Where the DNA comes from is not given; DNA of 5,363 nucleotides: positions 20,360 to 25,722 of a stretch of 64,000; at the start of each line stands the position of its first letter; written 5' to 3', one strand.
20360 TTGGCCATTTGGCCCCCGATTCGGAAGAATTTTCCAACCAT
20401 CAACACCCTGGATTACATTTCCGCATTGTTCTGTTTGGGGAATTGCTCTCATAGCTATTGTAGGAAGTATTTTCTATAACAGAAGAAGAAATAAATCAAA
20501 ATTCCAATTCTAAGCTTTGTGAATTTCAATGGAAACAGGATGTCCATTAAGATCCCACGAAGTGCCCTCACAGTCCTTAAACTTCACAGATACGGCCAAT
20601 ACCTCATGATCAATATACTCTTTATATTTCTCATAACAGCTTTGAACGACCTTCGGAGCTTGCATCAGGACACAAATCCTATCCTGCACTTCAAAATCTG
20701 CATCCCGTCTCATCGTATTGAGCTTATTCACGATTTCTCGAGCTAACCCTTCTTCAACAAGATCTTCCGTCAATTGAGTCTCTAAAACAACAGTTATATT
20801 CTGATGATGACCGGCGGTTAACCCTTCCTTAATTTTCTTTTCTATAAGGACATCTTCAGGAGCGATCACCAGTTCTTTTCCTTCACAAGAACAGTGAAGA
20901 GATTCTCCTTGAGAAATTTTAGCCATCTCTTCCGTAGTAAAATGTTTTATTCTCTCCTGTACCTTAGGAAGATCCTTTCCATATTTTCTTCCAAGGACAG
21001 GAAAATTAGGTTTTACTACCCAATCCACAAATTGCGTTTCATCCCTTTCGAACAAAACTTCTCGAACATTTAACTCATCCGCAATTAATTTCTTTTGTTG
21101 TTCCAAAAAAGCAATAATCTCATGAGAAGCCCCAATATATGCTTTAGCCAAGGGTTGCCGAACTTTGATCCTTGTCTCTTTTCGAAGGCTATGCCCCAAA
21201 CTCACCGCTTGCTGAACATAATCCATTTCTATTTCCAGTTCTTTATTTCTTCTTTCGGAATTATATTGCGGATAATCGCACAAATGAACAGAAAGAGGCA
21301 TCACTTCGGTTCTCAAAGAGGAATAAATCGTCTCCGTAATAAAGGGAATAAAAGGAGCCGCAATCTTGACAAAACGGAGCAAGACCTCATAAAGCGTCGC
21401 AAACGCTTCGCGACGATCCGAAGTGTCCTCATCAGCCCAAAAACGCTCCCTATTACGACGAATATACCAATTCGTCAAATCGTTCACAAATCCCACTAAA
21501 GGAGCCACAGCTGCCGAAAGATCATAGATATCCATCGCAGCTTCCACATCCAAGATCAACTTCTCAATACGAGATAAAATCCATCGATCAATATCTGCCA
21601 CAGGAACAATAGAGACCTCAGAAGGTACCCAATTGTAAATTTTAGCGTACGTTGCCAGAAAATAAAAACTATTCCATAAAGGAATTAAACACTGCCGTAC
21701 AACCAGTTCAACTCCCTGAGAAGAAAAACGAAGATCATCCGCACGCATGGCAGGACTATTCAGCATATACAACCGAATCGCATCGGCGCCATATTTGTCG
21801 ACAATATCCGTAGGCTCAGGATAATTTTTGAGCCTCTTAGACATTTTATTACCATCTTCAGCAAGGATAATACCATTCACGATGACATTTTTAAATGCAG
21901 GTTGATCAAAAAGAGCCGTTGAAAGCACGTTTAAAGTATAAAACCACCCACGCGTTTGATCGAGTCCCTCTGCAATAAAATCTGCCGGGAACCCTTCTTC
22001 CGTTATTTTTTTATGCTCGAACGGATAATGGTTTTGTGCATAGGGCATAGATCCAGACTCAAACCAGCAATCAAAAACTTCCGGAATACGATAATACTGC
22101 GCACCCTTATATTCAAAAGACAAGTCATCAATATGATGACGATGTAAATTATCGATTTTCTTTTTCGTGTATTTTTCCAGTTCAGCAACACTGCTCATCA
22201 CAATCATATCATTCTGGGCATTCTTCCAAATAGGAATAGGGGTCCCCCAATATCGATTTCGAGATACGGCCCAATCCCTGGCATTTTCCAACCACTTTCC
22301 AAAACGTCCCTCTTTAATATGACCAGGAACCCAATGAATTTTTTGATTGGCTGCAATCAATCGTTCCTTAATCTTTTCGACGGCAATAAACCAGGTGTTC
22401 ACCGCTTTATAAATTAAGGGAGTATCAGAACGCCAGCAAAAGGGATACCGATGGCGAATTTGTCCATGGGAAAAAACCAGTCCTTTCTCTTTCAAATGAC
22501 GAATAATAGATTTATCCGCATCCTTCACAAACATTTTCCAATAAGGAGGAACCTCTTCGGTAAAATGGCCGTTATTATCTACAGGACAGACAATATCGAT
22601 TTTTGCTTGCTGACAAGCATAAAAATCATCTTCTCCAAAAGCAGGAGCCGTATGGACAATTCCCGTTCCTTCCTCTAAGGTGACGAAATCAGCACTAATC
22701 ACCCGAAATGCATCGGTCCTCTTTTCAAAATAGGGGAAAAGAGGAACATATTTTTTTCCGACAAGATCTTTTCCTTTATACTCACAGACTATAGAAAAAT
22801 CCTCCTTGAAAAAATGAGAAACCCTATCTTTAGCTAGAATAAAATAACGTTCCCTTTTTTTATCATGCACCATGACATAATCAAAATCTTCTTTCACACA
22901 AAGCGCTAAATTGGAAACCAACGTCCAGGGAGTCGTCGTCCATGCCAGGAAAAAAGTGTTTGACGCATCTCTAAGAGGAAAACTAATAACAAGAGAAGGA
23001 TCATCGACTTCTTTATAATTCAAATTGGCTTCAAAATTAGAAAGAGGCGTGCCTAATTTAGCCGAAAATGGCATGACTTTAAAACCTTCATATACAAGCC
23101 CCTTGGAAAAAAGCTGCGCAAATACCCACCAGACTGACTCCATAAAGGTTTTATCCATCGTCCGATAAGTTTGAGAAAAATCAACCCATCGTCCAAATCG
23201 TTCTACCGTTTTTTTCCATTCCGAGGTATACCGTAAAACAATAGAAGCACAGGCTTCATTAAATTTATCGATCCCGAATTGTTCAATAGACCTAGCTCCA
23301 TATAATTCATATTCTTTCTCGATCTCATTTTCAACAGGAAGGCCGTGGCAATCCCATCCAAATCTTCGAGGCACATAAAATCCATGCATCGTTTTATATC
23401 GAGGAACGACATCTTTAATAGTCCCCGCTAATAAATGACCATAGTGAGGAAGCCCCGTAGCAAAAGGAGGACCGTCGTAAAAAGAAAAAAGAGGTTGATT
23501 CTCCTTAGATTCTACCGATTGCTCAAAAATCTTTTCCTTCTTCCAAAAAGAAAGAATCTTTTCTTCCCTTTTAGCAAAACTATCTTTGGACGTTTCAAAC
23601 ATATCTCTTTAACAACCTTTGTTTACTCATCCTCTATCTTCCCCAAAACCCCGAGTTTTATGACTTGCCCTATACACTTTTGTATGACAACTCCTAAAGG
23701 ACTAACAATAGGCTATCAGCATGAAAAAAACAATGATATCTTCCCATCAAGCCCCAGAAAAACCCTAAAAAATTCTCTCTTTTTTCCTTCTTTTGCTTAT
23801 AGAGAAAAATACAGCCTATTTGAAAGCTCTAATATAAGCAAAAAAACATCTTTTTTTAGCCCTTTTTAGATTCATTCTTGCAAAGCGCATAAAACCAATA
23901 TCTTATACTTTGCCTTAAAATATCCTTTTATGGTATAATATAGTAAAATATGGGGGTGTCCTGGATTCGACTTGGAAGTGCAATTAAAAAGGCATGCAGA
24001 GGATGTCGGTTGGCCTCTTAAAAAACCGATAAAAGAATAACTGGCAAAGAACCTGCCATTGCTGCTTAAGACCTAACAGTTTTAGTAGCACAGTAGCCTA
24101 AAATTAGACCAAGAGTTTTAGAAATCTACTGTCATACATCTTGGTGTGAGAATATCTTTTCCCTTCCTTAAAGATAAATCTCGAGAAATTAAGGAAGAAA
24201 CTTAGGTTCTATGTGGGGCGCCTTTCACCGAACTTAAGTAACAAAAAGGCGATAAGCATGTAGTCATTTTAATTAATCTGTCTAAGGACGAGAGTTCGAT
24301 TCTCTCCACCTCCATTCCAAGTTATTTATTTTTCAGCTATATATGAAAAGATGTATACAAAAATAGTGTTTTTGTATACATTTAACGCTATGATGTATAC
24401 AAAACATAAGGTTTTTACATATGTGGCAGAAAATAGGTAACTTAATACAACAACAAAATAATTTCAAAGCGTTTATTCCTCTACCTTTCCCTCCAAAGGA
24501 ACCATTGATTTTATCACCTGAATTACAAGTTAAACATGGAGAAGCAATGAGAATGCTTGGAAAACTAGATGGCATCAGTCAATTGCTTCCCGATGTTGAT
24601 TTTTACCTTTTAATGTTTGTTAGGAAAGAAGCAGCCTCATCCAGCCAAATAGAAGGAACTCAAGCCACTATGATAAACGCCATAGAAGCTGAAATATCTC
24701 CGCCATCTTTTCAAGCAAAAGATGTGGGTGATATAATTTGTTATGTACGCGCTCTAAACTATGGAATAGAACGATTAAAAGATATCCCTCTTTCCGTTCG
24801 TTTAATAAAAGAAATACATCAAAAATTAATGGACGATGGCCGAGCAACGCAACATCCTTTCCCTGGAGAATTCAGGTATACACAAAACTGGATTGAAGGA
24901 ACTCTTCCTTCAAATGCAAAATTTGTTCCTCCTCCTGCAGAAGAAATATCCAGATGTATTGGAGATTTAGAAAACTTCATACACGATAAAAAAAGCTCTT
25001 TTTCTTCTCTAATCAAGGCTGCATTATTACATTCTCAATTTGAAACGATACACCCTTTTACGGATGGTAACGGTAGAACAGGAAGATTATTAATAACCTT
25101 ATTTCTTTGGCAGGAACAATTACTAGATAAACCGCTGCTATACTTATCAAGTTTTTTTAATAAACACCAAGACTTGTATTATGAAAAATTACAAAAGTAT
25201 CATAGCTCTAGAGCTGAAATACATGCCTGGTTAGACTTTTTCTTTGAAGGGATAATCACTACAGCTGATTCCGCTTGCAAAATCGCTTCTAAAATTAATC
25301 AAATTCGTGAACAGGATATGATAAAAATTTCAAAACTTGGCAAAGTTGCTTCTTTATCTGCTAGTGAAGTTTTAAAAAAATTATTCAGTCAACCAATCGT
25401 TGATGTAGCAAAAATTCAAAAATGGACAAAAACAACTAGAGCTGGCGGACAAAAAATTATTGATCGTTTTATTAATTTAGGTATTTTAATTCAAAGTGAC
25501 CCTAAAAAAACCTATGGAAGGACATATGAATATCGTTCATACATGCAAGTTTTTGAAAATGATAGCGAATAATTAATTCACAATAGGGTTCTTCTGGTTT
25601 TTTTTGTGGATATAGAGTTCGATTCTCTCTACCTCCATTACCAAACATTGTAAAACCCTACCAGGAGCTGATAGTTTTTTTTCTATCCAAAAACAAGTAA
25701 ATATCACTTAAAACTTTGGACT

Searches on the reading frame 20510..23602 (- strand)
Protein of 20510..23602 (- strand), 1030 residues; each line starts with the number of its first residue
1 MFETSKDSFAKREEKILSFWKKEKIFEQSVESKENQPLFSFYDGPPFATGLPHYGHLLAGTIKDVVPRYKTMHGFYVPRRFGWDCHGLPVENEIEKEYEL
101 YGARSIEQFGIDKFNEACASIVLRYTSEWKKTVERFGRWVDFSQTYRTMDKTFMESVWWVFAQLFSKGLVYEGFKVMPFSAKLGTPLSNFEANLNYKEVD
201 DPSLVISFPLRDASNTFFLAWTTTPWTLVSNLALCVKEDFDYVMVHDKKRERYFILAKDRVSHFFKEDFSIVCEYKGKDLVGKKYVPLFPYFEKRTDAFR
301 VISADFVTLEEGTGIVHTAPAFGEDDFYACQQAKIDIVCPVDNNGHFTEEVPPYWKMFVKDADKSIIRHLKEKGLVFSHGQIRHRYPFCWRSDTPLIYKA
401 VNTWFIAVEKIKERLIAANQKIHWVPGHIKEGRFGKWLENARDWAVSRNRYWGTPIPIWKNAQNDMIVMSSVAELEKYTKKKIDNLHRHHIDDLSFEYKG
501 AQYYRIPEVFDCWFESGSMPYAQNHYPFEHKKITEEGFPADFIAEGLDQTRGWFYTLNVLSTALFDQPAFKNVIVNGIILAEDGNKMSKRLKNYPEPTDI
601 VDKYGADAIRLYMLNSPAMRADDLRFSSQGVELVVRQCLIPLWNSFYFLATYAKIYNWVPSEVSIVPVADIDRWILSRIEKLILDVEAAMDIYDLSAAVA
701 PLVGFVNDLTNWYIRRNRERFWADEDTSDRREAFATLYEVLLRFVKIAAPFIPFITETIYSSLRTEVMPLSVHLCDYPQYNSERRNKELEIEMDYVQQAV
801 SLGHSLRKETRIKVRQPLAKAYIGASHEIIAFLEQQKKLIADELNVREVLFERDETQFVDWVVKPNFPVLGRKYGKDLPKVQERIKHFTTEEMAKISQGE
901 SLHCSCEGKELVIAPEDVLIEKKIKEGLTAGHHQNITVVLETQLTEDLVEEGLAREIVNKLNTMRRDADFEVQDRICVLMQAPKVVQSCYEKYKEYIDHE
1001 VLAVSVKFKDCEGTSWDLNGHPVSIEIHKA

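Call 54: search_protein_families(library=pfam, proteins=[window:20510-23602:-], max_evalue=0.001)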
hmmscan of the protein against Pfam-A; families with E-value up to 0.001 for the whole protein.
window:20510-23602:- (1030 aa): 5 families
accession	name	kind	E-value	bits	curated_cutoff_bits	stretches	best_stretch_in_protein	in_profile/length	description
PF00133.28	tRNA-synt_1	-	1.7e-148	495.3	22.7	1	16-621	2-410/414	tRNA synthetases class I (I, L, M and V)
PF19302.4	DUF5915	-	3.6e-59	200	27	1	838-1029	2-194/195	Domain of unknown function (DUF5915)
PF08264.19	Anticodon_1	-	1.2e-33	116.5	25.1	1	672-819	1-145/148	Anticodon-binding domain of tRNA ligase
PF09334.17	tRNA-synt_1g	-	9.4e-14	51.4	20.1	1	46-176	8-119/391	tRNA synthetases class I (M)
PF01406.26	tRNA-synt_1e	-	0.00033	20.6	27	1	560-616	228-283/301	tRNA synthetases class I (C) catalytic domain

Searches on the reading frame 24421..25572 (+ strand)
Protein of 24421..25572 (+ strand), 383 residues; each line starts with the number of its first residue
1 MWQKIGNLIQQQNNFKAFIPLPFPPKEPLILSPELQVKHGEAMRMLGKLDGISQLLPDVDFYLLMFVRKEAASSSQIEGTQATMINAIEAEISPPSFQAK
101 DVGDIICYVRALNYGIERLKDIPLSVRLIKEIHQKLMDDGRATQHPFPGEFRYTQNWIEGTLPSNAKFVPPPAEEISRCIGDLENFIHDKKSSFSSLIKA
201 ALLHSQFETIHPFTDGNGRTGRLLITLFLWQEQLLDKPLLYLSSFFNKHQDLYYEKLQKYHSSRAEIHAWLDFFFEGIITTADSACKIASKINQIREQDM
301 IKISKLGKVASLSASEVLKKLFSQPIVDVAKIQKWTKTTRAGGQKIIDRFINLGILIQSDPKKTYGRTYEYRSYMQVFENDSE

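Call 54: search_protein_families(library=pfam, proteins=[window:24421-25572:+], max_evalue=0.001)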
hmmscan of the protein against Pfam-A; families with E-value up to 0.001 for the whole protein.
window:24421-25572:+ (383 aa): 2 families
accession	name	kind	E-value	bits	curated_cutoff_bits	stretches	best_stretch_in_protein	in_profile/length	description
PF02661.23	Fic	-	2.6e-22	79.9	24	1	123-229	1-93/93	Fic/DOC family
PF13784.11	Fic_N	-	2.6e-20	72.7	26.7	1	40-117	5-82/82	Fic/DOC family N-terminal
